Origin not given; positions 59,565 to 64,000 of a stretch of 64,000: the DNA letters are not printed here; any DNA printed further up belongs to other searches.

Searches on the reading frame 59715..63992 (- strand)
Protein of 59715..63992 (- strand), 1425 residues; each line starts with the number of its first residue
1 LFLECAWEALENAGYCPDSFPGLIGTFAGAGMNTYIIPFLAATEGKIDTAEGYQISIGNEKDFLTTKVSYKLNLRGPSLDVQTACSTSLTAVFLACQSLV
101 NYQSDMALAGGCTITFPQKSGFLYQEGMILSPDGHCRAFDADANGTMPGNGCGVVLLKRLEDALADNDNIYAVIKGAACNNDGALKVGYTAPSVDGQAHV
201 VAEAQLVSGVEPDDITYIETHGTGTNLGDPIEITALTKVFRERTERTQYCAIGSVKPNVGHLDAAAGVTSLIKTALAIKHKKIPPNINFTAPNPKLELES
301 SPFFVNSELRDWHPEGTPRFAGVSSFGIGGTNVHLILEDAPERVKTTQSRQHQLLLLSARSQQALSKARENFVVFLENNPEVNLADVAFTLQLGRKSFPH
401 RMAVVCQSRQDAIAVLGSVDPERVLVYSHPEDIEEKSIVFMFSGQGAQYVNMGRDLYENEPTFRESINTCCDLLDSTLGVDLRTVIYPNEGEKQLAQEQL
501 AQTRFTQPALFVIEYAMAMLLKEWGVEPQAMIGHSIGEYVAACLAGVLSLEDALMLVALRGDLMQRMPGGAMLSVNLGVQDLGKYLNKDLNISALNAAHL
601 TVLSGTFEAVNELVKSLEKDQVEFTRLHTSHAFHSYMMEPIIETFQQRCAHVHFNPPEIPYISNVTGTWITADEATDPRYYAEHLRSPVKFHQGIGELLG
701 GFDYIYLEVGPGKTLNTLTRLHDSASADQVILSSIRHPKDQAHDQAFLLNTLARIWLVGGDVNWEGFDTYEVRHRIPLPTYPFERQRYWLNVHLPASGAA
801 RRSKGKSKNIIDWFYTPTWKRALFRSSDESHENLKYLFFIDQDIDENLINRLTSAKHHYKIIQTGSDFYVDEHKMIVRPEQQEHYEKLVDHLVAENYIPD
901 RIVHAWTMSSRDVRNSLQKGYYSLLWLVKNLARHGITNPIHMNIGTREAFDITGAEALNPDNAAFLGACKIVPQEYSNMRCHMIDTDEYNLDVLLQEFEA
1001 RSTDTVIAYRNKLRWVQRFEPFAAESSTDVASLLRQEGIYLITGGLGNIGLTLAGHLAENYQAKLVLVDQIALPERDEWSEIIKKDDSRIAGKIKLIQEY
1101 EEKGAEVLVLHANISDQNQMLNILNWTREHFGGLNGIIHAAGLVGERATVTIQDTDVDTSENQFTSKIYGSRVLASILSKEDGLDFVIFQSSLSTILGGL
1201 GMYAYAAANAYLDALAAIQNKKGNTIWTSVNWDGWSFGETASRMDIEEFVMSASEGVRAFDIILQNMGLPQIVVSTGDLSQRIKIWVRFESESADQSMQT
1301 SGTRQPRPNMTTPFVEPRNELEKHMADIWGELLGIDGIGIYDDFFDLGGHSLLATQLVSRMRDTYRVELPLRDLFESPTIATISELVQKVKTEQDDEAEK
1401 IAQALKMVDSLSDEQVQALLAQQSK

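Call 11: search_protein_families(library=pfam, proteins=[window:59715-63992:-], max_evalue=0.001)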
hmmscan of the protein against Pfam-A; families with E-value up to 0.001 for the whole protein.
window:59715-63992:- (1425 aa): 11 families
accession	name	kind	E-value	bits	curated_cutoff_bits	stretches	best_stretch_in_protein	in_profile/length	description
PF00698.26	Acyl_transf_1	-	1.3e-50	173.1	32.7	1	439-711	1-267/319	Acyl transferase domain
PF00109.32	ketoacyl-synt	-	1.2e-42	146.7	20.8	1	1-163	92-252/252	Beta-ketoacyl synthase, N-terminal domain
PF02801.28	Ketoacyl-synt_C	-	1.7e-41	141.4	20.8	1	171-289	1-118/119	Beta-ketoacyl synthase, C-terminal domain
PF08659.16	KR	-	1.9e-34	119.6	22.6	1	1038-1235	1-178/180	KR domain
PF22621.2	CurL-like_PKS_C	-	1.1e-24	86.5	27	1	353-416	1-64/64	CurL-like, PKS C-terminal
PF16197.11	KAsynt_C_assoc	-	2.9e-18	66.7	33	1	292-404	1-110/111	Ketoacyl-synthetase C-terminal extension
PF22336.2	RhiE-like_linker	-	3.3e-17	62.7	27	1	357-416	2-60/67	RhiE-like, KS-MAT linker domain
PF00550.31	PP-binding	-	7.6e-16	58.6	20.8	1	1326-1387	4-67/67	Phosphopantetheine attachment site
PF21394.3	Beta-ketacyl_N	-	4.8e-15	56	26.9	1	843-988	7-155/170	Beta-ketoacyl synthase-like, N-terminal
PF00106.31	adh_short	-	4.3e-09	36.6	26.6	1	1095-1215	39-159/195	short chain dehydrogenase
PF13561.12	adh_short_C2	-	7.4e-06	26.1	27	1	1097-1215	36-153/236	Enoyl-(Acyl carrier protein) reductase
